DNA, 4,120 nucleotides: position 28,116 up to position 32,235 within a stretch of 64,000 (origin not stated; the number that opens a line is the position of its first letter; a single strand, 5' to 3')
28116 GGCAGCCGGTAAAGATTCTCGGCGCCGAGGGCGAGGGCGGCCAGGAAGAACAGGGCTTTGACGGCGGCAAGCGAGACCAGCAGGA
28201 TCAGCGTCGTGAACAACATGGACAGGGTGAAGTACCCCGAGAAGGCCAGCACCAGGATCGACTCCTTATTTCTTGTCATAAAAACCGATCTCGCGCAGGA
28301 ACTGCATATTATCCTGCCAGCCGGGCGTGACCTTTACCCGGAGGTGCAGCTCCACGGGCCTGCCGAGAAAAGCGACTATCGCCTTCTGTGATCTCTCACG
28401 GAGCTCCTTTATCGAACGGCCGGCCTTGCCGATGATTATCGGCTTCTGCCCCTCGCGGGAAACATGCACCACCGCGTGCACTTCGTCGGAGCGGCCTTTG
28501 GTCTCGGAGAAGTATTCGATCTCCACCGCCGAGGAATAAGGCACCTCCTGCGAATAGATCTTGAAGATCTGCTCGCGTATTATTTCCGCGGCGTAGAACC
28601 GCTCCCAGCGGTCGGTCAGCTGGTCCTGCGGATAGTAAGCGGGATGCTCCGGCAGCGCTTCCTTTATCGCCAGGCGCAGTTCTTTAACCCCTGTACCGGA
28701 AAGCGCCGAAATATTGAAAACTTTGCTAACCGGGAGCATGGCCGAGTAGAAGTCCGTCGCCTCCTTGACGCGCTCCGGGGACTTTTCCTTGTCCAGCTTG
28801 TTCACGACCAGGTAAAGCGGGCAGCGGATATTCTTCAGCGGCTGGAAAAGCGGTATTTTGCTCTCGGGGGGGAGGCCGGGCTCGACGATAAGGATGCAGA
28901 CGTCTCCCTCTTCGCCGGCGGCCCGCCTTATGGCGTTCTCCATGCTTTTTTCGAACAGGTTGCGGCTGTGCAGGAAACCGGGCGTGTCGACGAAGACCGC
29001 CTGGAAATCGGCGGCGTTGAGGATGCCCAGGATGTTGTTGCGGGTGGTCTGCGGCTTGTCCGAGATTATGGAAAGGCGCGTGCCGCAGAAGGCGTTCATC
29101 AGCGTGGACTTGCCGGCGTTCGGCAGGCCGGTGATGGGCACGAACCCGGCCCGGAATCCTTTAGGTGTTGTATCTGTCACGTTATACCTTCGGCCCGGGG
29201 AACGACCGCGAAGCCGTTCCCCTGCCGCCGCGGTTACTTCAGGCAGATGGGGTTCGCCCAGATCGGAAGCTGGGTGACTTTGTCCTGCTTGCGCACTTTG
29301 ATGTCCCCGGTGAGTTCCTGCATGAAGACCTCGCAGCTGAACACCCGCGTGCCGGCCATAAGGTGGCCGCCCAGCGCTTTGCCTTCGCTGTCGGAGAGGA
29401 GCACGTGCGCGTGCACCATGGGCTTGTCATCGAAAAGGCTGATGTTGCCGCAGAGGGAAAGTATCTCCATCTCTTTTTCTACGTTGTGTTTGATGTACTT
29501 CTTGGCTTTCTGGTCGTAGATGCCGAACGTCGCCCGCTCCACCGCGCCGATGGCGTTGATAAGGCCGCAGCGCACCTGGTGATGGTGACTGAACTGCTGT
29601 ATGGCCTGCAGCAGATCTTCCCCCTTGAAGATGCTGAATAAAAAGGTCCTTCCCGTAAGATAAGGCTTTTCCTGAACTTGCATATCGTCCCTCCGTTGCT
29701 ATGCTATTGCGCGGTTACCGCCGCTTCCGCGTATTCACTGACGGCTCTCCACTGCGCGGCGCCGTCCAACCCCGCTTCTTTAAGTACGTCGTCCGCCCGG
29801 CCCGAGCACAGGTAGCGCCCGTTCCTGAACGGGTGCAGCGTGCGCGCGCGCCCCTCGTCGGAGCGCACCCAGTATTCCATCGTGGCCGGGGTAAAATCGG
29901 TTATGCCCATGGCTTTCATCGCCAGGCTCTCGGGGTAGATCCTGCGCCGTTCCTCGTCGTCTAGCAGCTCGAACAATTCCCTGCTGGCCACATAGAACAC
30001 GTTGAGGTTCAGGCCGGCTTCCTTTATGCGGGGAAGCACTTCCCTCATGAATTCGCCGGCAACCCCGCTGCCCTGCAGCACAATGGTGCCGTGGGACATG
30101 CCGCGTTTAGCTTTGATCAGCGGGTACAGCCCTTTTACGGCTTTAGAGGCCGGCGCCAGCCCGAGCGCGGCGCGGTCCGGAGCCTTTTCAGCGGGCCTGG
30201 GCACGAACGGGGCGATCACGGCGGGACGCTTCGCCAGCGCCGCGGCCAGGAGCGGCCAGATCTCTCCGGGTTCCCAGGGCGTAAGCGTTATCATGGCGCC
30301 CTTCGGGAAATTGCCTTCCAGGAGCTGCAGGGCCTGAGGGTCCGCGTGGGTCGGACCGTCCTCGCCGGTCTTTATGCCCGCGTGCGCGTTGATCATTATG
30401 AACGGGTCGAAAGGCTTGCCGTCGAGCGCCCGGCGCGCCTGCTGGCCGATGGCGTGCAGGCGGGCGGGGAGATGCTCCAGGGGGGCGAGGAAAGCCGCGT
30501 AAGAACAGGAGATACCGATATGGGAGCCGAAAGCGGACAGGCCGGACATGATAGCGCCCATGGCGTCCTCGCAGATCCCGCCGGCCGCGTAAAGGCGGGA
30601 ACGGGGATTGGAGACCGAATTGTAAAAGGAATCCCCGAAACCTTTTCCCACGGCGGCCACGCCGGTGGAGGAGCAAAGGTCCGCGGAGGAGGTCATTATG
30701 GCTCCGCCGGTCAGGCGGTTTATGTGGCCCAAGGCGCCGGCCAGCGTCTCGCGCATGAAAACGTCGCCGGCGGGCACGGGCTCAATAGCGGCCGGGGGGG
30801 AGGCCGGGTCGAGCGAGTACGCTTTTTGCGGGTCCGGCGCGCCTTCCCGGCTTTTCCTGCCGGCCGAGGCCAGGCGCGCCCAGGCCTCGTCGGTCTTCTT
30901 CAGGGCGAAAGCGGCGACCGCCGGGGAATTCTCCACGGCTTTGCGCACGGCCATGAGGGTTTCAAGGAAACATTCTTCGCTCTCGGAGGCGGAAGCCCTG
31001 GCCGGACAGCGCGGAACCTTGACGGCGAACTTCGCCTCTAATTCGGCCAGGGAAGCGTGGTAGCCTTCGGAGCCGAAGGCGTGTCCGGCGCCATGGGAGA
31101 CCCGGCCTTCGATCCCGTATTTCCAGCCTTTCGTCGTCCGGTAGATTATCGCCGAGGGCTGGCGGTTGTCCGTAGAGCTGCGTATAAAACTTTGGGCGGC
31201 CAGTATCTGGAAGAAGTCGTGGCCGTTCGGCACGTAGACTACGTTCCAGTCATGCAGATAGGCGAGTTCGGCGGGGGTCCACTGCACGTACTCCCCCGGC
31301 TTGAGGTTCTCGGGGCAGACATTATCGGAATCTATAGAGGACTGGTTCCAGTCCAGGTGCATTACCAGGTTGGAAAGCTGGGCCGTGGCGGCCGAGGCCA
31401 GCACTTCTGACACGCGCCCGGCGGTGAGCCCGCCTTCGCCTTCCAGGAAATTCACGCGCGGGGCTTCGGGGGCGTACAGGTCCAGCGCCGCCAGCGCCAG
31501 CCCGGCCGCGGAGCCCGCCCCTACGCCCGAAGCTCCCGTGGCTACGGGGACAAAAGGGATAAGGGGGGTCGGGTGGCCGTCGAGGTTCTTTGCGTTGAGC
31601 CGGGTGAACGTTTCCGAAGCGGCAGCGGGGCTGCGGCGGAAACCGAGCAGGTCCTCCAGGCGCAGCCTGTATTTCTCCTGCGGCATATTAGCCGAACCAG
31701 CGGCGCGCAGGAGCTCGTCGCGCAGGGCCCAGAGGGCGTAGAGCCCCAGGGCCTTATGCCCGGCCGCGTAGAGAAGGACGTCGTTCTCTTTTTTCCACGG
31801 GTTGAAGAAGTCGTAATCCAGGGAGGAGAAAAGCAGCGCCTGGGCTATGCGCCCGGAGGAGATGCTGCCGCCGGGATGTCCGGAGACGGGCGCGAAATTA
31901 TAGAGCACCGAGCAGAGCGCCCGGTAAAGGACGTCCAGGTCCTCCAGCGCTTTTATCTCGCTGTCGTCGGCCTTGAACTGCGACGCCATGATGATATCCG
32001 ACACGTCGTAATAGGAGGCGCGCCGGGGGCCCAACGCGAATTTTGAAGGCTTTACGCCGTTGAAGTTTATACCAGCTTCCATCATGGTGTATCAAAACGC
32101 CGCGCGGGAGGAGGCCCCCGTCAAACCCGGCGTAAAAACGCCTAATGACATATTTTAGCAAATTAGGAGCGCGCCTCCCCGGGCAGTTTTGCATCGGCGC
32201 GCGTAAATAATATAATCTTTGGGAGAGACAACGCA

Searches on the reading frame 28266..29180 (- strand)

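Call 36: search_protein_families(library=pfam, proteins=[window:28266-29180:-], max_evalue=0.0001)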
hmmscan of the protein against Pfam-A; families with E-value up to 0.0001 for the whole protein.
window:28266-29180:- (304 aa): 5 families
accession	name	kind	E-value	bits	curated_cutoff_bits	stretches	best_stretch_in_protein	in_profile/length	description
PF01926.29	MMR_HSR1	-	4.1e-19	69.2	21.9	1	15-128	3-113/113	50S ribosome-binding GTPase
PF07650.23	KH_2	-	1e-14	54.5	22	1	212-289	1-78/78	KH domain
PF02421.24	FeoB_N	-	3.4e-11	43.4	27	1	16-170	5-154/156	Ferrous iron transport protein B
PF00009.33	GTP_EFTU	-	3e-06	27.4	26.5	1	57-177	67-187/188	Elongation factor Tu GTP binding domain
PF03193.22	RsgA_GTPase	-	8.9e-05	22.8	30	0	17-69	112-168/174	RsgA GTPase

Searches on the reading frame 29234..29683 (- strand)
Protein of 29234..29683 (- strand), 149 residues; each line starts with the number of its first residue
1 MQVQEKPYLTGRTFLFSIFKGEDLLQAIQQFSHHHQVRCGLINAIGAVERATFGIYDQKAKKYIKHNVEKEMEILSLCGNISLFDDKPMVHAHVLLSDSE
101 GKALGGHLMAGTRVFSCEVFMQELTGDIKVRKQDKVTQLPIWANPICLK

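Call 36: search_protein_families(library=pfam, proteins=[window:29234-29683:-], max_evalue=0.0001)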
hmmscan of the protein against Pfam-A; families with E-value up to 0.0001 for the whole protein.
window:29234-29683:- (149 aa): 1 family
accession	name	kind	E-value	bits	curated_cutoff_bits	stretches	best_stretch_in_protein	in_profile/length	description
PF03479.20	PCC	-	2.5e-33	115.3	25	1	12-125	1-116/117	Plants and Prokaryotes Conserved (PCC) domain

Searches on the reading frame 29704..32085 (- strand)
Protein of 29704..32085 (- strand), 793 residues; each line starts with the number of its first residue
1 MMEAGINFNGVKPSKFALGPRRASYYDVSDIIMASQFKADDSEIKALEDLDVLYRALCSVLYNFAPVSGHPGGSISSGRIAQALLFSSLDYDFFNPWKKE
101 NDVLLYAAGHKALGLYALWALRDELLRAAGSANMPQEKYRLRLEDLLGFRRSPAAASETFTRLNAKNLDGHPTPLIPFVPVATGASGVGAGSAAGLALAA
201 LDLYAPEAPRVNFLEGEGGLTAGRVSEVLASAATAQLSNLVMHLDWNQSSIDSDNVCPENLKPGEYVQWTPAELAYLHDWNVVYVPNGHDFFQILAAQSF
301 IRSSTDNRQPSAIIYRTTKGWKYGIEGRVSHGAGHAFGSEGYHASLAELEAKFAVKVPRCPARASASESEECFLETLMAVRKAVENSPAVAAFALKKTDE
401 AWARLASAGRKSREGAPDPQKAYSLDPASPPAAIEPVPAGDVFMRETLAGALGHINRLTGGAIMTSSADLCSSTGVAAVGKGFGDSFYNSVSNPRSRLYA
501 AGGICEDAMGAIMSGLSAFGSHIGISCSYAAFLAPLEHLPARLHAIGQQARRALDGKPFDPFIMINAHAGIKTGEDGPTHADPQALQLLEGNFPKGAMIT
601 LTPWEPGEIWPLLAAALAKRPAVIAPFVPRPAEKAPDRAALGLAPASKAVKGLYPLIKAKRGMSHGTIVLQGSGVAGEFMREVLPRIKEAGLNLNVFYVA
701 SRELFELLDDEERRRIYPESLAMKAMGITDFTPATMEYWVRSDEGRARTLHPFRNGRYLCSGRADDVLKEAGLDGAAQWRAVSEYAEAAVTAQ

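Call 11: search_protein_families(library=pfam, proteins=[window:29704-32085:-], max_evalue=0.0001)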
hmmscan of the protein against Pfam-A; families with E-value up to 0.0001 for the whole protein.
window:29704-32085:- (793 aa): 2 families
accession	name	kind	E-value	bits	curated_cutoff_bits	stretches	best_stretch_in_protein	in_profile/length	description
PF00456.26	Transketolase_N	-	1.4e-13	51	22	1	68-333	22-261/334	Transketolase, thiamine diphosphate binding domain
PF02779.29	Transket_pyr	-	7.2e-11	42.5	27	1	461-624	21-165/174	Transketolase, pyrimidine binding domain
